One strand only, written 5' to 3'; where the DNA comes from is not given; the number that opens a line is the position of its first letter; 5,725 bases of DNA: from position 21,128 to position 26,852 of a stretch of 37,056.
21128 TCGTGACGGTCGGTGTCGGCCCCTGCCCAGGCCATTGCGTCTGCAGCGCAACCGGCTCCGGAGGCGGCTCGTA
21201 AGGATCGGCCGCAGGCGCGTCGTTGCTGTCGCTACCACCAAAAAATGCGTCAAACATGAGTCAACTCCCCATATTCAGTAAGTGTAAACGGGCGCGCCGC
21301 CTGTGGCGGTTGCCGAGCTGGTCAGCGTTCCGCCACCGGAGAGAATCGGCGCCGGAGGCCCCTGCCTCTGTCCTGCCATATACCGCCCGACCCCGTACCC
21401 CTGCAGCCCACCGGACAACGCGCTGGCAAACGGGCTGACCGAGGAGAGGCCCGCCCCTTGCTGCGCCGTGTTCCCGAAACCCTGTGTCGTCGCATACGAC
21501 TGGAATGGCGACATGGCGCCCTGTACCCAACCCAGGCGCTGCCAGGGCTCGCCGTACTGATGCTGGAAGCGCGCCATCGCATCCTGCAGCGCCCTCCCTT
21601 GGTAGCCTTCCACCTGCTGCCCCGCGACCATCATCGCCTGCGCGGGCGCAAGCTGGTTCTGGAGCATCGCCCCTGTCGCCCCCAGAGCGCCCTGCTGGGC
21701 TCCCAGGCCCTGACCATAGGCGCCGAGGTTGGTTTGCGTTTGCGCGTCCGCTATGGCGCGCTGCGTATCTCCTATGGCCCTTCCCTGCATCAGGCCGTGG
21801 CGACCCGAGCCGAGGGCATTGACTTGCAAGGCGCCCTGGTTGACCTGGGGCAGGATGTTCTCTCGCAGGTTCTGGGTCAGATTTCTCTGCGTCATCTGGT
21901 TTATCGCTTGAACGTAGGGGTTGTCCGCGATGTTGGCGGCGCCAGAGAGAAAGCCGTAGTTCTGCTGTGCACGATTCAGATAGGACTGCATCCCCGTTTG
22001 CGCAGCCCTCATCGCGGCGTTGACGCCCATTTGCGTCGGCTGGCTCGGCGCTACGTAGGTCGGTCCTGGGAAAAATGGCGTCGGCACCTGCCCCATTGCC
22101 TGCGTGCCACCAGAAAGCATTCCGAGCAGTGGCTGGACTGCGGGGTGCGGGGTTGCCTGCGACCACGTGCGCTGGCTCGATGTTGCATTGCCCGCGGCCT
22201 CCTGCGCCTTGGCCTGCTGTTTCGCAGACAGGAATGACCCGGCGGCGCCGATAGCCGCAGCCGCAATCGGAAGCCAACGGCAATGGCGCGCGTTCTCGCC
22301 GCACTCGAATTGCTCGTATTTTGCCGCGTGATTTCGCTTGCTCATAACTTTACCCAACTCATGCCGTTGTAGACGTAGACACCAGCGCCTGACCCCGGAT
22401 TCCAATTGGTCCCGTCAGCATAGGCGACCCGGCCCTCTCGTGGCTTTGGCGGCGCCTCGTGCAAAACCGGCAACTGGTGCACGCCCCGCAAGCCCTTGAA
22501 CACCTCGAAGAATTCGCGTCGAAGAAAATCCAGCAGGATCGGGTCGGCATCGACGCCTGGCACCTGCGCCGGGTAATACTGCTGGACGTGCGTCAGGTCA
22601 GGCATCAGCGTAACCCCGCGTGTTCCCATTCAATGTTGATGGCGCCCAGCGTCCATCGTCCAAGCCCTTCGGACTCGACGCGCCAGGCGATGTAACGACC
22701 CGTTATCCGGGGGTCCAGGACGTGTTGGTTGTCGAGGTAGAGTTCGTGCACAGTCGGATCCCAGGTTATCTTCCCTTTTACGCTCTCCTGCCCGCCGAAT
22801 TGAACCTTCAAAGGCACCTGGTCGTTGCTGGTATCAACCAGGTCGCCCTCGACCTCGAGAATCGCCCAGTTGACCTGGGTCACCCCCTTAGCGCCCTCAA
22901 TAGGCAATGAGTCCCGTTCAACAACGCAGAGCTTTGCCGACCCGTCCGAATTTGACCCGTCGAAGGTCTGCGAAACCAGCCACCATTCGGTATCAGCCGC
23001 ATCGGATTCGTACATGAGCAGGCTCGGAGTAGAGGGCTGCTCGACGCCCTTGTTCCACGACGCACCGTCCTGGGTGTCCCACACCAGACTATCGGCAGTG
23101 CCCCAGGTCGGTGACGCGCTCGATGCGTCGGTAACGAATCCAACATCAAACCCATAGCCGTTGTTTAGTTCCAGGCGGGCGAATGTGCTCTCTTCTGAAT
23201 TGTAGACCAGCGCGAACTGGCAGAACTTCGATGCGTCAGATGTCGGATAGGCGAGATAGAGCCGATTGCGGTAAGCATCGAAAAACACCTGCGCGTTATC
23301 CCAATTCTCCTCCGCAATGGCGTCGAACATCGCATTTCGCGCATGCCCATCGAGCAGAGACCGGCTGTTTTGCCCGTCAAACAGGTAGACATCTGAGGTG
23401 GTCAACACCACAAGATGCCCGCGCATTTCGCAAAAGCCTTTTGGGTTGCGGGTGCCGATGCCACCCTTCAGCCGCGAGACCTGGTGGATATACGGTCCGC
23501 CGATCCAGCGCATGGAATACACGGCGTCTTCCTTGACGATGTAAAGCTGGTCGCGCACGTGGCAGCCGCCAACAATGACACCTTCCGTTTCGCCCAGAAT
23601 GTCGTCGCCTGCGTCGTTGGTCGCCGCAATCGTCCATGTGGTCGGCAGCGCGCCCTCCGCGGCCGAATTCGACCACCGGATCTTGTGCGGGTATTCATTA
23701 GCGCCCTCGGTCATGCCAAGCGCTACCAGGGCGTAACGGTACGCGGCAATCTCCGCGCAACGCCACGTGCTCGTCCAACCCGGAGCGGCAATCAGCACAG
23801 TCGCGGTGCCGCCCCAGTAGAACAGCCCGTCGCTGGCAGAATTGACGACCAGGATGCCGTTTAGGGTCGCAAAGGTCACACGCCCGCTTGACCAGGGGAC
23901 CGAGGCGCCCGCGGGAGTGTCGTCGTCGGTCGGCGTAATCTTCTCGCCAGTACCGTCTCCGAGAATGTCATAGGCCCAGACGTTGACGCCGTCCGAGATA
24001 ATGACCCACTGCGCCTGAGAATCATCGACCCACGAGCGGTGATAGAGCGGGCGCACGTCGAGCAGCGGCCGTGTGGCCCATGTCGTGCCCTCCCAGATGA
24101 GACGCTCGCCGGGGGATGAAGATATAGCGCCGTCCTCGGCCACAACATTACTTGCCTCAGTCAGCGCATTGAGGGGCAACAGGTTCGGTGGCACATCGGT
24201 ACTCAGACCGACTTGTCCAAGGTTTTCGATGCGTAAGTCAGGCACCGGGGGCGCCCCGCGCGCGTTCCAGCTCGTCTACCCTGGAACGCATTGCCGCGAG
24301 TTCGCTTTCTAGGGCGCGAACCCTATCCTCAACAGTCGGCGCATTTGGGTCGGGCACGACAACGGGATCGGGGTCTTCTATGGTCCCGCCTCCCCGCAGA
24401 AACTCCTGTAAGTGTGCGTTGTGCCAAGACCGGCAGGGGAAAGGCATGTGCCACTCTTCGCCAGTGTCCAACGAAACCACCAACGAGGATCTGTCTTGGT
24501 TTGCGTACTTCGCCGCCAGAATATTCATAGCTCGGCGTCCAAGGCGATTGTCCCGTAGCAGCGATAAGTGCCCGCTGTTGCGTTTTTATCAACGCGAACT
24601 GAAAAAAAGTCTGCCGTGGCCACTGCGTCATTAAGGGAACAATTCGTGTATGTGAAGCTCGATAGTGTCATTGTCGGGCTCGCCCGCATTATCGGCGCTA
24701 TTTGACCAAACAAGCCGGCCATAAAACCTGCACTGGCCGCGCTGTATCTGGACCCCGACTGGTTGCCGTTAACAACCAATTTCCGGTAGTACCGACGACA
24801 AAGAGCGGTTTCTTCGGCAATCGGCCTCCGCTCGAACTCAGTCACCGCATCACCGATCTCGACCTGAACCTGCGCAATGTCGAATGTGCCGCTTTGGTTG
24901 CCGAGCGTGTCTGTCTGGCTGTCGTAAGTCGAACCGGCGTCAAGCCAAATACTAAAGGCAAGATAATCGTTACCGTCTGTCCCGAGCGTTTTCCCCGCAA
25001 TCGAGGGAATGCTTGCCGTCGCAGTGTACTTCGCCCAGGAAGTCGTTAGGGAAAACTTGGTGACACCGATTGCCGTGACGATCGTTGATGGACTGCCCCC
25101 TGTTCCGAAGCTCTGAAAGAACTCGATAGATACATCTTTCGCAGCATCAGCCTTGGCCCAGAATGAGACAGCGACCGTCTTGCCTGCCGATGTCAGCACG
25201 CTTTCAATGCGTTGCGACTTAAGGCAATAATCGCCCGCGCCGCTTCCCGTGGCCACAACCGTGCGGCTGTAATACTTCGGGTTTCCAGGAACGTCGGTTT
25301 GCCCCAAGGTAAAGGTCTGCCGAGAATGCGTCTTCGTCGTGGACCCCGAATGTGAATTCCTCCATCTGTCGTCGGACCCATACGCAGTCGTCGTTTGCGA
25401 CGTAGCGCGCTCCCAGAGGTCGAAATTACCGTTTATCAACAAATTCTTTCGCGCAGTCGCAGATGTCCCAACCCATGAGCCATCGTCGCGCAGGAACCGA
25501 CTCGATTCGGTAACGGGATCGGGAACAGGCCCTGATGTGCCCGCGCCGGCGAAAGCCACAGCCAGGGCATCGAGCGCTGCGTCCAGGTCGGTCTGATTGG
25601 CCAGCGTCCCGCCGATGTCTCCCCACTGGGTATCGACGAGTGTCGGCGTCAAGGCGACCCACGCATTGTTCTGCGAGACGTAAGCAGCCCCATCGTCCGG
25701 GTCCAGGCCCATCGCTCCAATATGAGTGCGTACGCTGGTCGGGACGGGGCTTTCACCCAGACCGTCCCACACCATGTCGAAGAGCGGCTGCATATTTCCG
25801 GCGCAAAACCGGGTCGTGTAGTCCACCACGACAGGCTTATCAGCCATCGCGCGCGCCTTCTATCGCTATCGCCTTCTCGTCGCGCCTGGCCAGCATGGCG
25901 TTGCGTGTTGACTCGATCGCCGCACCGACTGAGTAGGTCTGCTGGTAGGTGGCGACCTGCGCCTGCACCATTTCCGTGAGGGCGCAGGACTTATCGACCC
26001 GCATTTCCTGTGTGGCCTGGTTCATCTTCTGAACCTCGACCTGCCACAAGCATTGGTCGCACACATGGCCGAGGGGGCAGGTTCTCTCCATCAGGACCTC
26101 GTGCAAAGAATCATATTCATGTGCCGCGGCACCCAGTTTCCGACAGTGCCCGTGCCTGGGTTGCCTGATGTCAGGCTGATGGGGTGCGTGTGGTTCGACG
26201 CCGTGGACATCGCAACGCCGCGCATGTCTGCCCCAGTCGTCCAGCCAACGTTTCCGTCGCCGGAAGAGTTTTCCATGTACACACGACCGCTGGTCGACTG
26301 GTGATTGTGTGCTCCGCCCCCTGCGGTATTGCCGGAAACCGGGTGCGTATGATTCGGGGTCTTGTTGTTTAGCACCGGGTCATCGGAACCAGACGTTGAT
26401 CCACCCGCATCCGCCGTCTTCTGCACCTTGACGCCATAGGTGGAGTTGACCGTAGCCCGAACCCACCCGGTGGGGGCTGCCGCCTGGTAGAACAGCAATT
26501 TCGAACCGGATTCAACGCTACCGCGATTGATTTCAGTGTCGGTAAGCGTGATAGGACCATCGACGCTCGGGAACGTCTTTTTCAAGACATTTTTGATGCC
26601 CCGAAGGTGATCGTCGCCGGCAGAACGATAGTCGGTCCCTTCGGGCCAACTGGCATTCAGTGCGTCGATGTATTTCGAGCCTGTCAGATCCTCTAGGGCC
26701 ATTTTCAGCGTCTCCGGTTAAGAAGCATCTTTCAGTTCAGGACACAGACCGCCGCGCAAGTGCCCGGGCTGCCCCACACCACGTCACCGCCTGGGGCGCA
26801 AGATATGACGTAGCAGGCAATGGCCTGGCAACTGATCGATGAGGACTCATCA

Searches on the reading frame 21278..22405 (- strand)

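Call 41: search_protein_families(library=phrogs, proteins=[window:21278-22405:-], max_evalue=0.001)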
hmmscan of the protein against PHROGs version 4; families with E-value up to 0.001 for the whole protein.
window:21278-22405:- (376 aa): 1 family
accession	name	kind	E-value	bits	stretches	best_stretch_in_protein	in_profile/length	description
phrog_4287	-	DNA, RNA and nucleotide metabolism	0.0003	21.1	1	132-339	90-312/392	DNA ejection protein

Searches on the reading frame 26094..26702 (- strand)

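Call 41: search_protein_families(library=phrogs, proteins=[window:26094-26702:-], max_evalue=0.001)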
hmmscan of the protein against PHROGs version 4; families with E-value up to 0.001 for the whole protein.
window:26094-26702:- (203 aa): 3 families
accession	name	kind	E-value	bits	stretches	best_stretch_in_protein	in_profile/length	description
phrog_6465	-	tail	9e-13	49.4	1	11-59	8-56/281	tail protein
phrog_5795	-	tail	2.5e-06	27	1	6-84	330-415/968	tail protein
phrog_2097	-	tail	0.00012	21.9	1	87-194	465-549/644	tail fiber protein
